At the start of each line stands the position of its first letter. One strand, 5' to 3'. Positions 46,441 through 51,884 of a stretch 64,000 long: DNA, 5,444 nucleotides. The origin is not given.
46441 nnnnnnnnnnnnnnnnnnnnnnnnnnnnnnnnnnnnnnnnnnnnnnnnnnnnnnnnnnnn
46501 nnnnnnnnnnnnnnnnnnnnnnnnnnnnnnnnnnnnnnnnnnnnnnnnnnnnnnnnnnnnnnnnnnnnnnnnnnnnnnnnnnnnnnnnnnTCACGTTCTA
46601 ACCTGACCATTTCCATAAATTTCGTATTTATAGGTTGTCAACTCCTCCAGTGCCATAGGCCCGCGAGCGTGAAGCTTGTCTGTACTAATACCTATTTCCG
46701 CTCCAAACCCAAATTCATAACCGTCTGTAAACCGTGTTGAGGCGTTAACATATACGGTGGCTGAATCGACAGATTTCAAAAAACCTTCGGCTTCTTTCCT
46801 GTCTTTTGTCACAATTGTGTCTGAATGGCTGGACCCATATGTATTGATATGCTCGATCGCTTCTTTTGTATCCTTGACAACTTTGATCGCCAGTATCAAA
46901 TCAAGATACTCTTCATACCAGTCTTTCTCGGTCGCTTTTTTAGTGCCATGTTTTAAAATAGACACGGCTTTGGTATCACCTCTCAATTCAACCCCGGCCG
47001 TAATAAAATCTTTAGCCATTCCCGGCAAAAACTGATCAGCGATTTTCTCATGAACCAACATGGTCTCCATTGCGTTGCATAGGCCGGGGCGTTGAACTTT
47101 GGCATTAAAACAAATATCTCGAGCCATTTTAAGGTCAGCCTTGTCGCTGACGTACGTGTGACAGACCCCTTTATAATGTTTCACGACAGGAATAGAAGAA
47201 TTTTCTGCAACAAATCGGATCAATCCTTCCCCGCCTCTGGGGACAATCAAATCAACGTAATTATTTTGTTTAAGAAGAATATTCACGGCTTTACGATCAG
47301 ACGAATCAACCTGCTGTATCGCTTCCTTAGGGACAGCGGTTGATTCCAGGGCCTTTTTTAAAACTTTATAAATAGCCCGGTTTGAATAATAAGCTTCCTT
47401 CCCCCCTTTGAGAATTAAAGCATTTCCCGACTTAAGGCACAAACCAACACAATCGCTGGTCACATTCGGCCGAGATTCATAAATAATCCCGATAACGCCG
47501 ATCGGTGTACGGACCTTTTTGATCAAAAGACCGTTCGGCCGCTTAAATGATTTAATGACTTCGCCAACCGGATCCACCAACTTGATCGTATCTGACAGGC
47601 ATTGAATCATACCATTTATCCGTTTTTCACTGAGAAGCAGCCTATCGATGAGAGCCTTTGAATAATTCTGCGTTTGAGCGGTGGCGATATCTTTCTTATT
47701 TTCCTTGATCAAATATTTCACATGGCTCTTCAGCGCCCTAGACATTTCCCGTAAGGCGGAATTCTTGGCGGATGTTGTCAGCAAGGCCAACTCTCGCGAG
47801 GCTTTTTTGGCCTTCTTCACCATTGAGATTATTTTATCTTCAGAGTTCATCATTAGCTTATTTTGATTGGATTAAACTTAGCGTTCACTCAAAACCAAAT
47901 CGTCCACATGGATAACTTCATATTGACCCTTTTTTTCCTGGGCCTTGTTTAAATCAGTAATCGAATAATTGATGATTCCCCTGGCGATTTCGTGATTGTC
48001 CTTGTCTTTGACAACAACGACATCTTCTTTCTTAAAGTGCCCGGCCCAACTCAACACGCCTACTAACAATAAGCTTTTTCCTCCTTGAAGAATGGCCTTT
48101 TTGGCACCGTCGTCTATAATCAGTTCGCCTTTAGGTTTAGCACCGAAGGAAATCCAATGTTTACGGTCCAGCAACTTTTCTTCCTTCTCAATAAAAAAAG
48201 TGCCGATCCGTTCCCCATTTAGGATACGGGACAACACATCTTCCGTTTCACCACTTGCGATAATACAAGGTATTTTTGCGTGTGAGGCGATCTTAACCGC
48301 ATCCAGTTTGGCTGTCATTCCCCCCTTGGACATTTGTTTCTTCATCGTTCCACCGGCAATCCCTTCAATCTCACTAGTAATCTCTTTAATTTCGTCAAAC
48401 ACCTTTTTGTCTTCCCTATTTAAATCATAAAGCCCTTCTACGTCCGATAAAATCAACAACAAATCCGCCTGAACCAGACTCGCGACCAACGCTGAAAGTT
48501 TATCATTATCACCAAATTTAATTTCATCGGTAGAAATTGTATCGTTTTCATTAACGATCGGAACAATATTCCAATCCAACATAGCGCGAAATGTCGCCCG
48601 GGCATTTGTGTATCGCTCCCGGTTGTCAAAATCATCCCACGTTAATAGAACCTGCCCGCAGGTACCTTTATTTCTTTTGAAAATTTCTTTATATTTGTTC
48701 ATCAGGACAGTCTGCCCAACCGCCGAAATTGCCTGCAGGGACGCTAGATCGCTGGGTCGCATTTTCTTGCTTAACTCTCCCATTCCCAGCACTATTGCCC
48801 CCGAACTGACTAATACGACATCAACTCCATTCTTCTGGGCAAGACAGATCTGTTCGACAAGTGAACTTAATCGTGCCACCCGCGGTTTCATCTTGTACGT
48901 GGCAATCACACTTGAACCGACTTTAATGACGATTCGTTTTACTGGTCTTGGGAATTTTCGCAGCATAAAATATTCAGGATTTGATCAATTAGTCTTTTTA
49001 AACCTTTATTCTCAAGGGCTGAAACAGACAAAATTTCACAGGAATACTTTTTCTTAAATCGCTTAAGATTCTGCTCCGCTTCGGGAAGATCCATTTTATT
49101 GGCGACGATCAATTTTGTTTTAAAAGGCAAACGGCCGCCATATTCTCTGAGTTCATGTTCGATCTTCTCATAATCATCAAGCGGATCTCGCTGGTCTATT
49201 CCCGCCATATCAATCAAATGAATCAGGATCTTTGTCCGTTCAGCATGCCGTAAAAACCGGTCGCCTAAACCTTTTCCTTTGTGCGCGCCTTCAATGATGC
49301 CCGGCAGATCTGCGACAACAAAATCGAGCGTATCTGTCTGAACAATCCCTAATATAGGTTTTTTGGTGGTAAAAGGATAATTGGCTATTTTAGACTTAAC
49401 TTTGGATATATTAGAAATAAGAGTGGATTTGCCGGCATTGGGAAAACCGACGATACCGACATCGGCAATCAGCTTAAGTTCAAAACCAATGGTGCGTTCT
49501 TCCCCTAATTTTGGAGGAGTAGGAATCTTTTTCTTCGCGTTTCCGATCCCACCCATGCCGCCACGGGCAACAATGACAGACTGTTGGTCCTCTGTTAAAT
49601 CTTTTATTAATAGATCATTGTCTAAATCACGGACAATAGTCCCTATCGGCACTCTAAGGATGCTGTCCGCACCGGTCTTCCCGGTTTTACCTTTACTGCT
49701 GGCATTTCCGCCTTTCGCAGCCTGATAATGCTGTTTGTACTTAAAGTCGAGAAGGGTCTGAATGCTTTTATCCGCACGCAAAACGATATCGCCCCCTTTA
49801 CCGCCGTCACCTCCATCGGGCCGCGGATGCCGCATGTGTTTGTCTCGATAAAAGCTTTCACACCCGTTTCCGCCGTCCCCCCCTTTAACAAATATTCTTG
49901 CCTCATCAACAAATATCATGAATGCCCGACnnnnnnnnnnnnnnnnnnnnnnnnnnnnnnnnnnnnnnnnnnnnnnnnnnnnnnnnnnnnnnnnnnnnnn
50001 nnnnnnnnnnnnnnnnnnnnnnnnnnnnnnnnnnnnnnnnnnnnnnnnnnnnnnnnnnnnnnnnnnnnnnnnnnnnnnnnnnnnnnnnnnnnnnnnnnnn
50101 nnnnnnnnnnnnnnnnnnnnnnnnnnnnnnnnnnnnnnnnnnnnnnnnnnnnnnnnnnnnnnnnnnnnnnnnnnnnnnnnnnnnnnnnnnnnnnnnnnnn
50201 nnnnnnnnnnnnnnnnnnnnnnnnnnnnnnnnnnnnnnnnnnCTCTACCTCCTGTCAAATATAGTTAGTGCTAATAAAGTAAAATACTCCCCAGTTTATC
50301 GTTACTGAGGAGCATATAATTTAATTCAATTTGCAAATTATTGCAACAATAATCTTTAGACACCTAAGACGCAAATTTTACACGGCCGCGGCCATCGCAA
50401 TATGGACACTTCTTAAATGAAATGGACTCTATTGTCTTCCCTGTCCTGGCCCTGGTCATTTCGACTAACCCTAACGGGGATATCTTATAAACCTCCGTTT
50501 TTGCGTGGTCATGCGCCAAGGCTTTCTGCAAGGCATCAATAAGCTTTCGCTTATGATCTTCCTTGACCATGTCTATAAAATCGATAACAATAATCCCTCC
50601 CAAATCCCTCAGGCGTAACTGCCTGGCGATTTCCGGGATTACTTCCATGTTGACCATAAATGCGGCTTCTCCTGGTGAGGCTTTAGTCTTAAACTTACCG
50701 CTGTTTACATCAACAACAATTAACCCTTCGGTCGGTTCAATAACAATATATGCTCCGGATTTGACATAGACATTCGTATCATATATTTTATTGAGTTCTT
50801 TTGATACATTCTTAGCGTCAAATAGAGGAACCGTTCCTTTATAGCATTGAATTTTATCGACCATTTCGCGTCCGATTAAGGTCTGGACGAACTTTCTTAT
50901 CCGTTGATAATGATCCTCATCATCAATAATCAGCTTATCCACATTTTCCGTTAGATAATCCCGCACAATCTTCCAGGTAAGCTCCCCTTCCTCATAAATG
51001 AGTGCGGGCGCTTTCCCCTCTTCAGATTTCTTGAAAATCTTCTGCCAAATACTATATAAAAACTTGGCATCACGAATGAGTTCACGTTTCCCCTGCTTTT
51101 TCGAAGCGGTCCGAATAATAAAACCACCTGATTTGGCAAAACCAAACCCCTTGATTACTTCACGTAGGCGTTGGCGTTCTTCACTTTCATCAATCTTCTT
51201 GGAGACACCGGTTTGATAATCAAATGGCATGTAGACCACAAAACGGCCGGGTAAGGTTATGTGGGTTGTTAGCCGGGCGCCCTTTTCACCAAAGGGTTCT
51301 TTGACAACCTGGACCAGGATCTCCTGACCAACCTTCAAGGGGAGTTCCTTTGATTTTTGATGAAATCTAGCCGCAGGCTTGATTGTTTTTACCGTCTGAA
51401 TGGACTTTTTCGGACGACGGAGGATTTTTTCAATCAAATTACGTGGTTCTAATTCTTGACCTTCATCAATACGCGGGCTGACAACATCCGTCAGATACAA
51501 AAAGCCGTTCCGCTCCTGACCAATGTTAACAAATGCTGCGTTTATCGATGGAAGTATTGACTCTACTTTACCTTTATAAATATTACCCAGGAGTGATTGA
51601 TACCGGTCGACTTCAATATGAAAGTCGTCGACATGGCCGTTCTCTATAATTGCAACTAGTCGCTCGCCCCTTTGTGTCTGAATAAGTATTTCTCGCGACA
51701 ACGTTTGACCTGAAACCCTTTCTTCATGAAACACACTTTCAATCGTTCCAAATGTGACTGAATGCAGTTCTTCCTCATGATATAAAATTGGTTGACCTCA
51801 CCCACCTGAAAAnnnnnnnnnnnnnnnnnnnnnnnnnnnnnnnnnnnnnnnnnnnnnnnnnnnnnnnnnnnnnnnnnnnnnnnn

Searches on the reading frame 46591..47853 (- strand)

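Call 37: search_protein_families(library=pfam, proteins=[window:46591-47853:-], max_evalue=0.001)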
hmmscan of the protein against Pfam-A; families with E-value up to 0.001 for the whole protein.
window:46591-47853:- (420 aa): 1 family
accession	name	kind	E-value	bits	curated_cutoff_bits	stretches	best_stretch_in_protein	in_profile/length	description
PF00171.27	Aldedh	-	6.1e-26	91.4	23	2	5-283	28-293/461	Aldehyde dehydrogenase family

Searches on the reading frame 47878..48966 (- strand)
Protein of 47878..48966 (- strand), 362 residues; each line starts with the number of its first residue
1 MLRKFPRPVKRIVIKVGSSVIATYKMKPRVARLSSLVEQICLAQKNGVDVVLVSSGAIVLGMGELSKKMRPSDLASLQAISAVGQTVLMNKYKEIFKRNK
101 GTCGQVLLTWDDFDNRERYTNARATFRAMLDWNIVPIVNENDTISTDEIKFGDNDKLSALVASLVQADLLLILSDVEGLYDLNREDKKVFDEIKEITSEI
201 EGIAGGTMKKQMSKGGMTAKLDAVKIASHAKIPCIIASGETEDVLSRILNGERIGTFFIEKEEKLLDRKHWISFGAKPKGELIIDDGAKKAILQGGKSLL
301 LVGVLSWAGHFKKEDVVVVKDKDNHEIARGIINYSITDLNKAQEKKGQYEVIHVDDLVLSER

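Call 37: search_protein_families(library=pfam, proteins=[window:47878-48966:-], max_evalue=0.001)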
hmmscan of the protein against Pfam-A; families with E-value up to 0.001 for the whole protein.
window:47878-48966:- (362 aa): 2 families
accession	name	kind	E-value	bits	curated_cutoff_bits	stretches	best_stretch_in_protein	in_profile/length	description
PF00696.33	AA_kinase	-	3e-40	138.8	24.9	1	10-238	1-234/234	Amino acid kinase family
PF01472.26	PUA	-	7.2e-18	64.7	24.8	1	280-347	1-67/74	PUA domain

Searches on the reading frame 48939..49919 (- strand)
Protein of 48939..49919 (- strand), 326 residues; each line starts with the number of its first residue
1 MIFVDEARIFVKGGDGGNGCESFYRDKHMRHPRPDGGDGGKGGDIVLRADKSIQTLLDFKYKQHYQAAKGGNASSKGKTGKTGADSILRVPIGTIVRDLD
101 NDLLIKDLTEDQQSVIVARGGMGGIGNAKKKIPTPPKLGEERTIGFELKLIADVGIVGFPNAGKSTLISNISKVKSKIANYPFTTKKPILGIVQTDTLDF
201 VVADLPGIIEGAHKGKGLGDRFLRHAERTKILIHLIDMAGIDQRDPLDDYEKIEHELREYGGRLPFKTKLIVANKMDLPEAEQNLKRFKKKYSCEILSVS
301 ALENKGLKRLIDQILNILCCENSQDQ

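Call 37: search_protein_families(library=pfam, proteins=[window:48939-49919:-], max_evalue=0.001)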
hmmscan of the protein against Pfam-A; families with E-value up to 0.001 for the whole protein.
window:48939-49919:- (326 aa): 7 families
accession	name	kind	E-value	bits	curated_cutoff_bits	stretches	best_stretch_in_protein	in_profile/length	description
PF01018.28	GTP1_OBG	-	7.6e-46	156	27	1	4-134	1-131/155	GTP1/OBG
PF01926.29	MMR_HSR1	-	2.5e-26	92.5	21.9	1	153-275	1-113/113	50S ribosome-binding GTPase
PF02421.24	FeoB_N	-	6.4e-13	48.9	27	1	154-314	3-156/156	Ferrous iron transport protein B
PF00009.33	GTP_EFTU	-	0.00016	21.8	26.5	0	151-180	3-32/188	Elongation factor Tu GTP binding domain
PF03308.22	MeaB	-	0.00022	20.8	23.1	0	154-172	36-54/273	Methylmalonyl Co-A mutase-associated GTPase MeaB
PF00025.27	Arf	-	0.00032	20.7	22.3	1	156-315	19-171/174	ADP-ribosylation factor family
PF02492.25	cobW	-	0.00058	19.9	20.7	0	198-291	84-168/180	CobW/HypB/UreG, nucleotide-binding domain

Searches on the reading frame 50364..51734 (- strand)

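Call 37: search_protein_families(library=pfam, proteins=[window:50364-51734:-], max_evalue=0.001)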
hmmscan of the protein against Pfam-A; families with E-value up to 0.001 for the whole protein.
window:50364-51734:- (456 aa): 1 family
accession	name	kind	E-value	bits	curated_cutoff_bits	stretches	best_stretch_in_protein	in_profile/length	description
PF10150.14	RNase_E_G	-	1.7e-94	316.7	25.5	1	160-431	1-270/270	Ribonuclease E/G family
